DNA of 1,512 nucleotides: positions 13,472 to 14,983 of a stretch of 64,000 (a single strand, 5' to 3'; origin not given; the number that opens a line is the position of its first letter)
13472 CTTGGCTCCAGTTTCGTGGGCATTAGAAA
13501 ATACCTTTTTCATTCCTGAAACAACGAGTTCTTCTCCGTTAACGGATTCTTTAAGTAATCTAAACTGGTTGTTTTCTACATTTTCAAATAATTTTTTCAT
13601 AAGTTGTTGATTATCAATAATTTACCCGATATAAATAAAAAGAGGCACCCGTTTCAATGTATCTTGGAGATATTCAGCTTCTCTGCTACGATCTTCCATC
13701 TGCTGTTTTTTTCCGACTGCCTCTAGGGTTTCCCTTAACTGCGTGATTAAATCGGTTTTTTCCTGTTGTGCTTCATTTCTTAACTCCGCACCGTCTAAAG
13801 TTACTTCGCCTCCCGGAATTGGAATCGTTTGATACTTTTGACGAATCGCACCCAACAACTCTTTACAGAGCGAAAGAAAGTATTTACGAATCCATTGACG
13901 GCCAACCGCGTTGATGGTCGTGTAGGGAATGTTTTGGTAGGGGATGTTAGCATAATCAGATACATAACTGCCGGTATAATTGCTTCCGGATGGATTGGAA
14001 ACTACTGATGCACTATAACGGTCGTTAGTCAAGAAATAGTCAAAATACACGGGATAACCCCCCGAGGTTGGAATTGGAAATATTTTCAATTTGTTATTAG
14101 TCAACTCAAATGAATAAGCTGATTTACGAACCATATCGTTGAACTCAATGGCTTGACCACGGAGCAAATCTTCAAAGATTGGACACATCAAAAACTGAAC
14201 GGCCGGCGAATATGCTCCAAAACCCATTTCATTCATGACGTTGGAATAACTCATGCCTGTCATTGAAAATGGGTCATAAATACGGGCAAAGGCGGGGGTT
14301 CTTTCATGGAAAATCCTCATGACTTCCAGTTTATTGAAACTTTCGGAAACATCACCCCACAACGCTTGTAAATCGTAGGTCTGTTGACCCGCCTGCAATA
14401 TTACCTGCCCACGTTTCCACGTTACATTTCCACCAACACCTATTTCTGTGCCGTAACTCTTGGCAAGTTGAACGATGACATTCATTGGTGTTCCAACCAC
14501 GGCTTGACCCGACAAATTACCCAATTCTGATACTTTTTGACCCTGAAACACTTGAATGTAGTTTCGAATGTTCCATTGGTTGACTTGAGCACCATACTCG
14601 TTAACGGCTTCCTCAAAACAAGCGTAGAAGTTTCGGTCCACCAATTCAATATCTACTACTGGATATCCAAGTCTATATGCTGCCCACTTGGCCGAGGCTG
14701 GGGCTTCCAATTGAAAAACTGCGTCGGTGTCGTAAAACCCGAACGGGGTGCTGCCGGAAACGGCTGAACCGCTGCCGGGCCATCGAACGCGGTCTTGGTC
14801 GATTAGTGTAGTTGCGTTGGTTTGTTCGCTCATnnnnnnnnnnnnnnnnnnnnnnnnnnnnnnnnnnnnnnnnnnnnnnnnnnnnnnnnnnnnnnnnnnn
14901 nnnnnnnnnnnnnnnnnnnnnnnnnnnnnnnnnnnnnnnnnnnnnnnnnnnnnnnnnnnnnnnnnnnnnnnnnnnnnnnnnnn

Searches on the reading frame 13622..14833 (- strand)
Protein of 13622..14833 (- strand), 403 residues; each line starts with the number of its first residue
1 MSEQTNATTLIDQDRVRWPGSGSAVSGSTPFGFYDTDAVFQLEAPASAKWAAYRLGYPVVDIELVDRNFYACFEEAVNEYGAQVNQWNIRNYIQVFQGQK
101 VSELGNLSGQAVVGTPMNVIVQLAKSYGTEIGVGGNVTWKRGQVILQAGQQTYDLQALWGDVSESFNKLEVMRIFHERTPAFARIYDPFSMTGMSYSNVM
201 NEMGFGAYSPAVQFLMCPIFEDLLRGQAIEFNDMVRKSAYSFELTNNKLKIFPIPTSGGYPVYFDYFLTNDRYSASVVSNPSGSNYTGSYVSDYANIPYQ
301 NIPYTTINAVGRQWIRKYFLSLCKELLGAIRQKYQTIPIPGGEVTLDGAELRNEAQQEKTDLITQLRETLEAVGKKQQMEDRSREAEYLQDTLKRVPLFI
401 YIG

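Call 23: search_protein_families(library=phrogs, proteins=[window:13622-14833:-], max_evalue=0.00001)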
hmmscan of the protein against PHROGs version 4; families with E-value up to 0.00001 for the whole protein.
window:13622-14833:- (403 aa): 1 family
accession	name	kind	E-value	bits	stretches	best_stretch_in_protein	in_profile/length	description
phrog_211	-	connector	8.2e-12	45.2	1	43-373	726-965/976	head-tail adaptor Ad2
